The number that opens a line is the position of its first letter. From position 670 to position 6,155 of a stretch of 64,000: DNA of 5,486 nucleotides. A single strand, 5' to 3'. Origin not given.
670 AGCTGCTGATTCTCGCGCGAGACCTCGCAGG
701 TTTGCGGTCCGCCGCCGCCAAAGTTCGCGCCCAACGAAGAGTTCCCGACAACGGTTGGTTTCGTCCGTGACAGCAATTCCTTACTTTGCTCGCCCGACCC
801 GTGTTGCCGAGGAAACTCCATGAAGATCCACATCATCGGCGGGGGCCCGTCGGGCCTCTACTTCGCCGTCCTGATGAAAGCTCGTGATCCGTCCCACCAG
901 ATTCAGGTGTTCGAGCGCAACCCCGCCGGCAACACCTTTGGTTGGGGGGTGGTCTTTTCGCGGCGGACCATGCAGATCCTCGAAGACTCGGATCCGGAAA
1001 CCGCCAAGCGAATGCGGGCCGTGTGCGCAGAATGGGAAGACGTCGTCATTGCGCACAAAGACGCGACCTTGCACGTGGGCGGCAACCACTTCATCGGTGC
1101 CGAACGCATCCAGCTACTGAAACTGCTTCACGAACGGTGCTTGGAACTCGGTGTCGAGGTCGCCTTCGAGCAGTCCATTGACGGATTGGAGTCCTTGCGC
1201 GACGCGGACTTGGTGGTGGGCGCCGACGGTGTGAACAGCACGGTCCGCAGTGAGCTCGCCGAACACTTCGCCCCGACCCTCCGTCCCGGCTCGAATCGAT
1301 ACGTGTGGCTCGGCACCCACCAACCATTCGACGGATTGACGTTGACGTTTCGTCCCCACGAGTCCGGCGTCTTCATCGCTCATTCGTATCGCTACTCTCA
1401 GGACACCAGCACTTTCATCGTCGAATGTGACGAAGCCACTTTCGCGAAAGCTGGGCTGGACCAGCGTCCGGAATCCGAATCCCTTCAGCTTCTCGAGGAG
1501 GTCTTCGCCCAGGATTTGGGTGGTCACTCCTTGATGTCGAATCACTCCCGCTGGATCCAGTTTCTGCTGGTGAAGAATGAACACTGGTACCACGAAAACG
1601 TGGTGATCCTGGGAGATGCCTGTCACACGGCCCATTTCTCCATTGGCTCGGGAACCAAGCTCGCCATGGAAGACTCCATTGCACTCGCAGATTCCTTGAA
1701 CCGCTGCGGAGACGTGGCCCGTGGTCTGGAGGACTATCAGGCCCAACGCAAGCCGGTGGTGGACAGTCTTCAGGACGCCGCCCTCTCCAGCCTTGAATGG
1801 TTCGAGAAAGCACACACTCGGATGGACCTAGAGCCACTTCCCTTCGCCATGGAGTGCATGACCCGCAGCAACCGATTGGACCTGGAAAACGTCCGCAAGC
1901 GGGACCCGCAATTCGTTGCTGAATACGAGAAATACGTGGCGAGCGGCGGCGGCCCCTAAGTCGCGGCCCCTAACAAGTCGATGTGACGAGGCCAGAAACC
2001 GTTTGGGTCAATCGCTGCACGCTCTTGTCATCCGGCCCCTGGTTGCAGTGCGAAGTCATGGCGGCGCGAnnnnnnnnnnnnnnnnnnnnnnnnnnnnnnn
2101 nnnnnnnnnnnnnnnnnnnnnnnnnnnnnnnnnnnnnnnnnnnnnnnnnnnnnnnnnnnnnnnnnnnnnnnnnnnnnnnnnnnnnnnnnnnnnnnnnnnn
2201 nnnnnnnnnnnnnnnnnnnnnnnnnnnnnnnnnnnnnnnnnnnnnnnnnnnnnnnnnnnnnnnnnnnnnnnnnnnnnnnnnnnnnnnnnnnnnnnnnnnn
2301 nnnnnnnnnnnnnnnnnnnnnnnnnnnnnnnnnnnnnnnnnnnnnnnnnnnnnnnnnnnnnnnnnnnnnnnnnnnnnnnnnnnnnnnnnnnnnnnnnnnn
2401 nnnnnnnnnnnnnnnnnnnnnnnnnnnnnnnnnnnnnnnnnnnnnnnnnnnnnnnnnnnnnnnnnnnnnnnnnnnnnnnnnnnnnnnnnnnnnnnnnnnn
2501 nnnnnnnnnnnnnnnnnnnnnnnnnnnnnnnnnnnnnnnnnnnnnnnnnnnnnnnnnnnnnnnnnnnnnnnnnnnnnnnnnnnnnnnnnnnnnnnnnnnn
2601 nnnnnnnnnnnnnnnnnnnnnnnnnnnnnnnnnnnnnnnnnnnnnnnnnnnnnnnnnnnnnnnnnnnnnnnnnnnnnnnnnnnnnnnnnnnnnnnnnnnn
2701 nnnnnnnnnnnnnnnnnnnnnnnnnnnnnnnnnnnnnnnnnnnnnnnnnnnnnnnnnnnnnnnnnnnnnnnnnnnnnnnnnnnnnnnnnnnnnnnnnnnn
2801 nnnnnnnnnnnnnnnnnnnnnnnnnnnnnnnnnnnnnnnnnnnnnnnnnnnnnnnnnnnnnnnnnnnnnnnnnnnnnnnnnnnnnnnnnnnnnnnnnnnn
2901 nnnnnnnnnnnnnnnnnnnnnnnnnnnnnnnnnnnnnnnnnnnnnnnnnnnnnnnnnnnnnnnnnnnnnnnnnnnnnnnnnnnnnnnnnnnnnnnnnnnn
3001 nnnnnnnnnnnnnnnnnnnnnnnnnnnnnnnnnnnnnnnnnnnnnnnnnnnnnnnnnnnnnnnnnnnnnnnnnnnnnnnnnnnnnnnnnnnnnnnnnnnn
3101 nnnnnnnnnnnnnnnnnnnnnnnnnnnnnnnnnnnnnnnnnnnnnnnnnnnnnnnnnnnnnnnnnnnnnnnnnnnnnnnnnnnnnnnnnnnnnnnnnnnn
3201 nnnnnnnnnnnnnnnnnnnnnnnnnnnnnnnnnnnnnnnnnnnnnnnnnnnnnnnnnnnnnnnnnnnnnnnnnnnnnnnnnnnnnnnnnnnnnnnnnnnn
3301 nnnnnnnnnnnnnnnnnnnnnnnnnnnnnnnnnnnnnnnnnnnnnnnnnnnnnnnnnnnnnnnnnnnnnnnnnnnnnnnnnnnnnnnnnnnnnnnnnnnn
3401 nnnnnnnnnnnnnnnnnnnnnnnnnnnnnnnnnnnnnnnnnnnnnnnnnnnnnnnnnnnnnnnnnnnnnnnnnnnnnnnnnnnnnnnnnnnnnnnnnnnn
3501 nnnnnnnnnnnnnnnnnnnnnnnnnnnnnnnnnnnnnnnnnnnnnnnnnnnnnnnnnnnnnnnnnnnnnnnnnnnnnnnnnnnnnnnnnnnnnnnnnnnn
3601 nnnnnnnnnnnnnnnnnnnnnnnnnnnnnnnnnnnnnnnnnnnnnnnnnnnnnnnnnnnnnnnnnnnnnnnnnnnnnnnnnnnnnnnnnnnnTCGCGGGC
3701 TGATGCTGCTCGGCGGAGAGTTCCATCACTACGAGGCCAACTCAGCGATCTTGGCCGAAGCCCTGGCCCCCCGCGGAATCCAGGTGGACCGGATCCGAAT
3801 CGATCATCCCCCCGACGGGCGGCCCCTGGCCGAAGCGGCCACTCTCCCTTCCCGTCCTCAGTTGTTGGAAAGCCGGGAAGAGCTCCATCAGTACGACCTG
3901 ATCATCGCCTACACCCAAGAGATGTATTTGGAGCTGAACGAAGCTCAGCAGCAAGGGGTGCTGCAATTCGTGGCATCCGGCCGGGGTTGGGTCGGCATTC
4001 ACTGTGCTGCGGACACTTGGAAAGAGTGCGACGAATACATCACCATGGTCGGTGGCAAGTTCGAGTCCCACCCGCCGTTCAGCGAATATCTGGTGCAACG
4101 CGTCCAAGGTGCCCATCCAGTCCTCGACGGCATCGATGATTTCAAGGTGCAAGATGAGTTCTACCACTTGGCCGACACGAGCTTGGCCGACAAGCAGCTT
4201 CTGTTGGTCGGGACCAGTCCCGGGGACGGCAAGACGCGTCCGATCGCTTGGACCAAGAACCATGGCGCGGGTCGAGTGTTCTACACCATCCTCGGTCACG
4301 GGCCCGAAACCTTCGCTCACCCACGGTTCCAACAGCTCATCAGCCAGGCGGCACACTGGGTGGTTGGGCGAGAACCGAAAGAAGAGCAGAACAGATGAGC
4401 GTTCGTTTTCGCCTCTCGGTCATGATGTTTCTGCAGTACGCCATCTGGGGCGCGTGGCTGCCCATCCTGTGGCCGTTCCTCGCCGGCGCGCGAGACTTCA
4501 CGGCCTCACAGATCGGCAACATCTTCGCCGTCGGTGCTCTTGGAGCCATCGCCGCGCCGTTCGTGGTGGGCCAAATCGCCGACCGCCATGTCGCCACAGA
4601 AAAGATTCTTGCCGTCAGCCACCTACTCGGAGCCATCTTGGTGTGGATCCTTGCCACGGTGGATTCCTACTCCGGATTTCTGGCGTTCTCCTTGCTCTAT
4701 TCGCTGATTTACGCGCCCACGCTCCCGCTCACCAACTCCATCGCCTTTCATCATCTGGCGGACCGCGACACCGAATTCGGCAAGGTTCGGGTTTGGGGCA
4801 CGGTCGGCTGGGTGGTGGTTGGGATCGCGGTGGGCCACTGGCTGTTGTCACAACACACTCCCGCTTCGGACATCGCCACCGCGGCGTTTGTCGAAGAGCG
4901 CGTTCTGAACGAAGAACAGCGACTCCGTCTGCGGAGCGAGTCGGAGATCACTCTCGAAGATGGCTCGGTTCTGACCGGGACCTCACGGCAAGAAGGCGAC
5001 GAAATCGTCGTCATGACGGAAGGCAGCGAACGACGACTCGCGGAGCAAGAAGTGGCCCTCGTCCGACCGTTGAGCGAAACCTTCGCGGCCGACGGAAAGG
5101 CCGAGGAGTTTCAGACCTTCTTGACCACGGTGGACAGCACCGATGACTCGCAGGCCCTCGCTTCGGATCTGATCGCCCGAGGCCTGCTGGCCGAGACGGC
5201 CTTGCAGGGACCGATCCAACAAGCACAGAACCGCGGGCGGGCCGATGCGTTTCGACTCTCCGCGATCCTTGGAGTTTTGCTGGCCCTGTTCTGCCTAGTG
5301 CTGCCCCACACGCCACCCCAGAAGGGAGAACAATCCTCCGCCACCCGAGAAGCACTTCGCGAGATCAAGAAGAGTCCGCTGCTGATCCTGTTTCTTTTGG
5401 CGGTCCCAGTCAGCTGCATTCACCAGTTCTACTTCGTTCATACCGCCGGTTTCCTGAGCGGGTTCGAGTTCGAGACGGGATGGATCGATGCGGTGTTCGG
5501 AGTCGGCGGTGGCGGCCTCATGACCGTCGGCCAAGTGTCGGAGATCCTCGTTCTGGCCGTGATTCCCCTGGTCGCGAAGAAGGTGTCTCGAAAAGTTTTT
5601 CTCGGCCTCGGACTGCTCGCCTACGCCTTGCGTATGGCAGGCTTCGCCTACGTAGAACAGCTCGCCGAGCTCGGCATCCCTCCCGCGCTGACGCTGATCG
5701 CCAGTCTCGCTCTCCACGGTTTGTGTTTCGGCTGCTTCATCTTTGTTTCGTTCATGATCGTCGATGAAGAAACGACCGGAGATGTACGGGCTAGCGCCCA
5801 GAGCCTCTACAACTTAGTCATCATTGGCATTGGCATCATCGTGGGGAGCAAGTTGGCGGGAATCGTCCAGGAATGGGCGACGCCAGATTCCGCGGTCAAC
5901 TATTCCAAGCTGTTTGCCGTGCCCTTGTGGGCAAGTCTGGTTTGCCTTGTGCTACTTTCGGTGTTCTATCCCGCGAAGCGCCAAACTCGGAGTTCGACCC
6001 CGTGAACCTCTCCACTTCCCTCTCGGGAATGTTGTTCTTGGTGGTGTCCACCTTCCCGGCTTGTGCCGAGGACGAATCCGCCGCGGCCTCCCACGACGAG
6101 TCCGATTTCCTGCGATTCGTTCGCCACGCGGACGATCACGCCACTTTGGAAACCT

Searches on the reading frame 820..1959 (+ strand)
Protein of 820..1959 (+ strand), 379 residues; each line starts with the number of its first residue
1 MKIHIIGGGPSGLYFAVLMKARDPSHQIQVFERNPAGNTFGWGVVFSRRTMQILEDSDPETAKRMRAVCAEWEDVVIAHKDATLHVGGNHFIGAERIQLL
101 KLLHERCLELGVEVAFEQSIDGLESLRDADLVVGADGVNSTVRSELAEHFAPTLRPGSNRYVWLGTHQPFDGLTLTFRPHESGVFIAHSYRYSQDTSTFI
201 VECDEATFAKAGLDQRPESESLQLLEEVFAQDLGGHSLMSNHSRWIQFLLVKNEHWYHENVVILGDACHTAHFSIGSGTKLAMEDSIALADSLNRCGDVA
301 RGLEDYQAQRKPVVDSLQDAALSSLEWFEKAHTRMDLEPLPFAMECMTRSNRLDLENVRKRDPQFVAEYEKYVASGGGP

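Call 36: search_protein_families(library=pfam, proteins=[window:820-1959:+], max_evalue=0.00001)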
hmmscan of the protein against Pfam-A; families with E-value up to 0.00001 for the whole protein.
window:820-1959:+ (379 aa): 1 family
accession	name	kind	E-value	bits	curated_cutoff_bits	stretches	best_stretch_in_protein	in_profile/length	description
PF01494.25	FAD_binding_3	-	6e-17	62.3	22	1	112-319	133-347/349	FAD binding domain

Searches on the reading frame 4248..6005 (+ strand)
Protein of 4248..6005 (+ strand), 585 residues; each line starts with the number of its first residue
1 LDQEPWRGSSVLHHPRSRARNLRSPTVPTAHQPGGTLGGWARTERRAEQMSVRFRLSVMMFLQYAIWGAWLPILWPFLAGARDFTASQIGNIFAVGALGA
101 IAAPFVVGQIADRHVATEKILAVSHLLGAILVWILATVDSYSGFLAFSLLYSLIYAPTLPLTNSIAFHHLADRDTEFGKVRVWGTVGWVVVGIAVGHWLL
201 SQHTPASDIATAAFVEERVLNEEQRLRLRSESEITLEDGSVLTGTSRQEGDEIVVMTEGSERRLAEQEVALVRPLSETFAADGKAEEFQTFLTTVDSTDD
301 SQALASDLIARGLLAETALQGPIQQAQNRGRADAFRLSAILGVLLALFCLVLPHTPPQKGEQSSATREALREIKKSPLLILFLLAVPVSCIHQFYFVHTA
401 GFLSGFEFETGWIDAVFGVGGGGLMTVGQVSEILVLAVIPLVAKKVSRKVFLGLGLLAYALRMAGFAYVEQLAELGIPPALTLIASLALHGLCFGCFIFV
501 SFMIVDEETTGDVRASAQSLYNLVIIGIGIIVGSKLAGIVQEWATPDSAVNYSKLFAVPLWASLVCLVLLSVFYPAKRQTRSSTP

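Call 36: search_protein_families(library=pfam, proteins=[window:4248-6005:+], max_evalue=0.00001)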
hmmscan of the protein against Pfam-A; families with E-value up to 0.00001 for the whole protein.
window:4248-6005:+ (585 aa): 4 families
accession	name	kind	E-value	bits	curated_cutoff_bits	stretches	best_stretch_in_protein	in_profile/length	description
PF03825.22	Nuc_H_symport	-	4.6e-86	289.8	25.9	2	50-203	1-153/400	Nucleoside H+ symporter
PF12832.13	MFS_1_like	-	1.1e-36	127.2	25.2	2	55-198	3-148/373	MFS_1 like family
PF07690.21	MFS_1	-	8e-18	64.9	33.4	2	334-533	153-346/347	Major Facilitator Superfamily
PF01306.25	LacY_symp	-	1.4e-11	44.3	24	1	54-194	10-157/413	LacY proton/sugar symporter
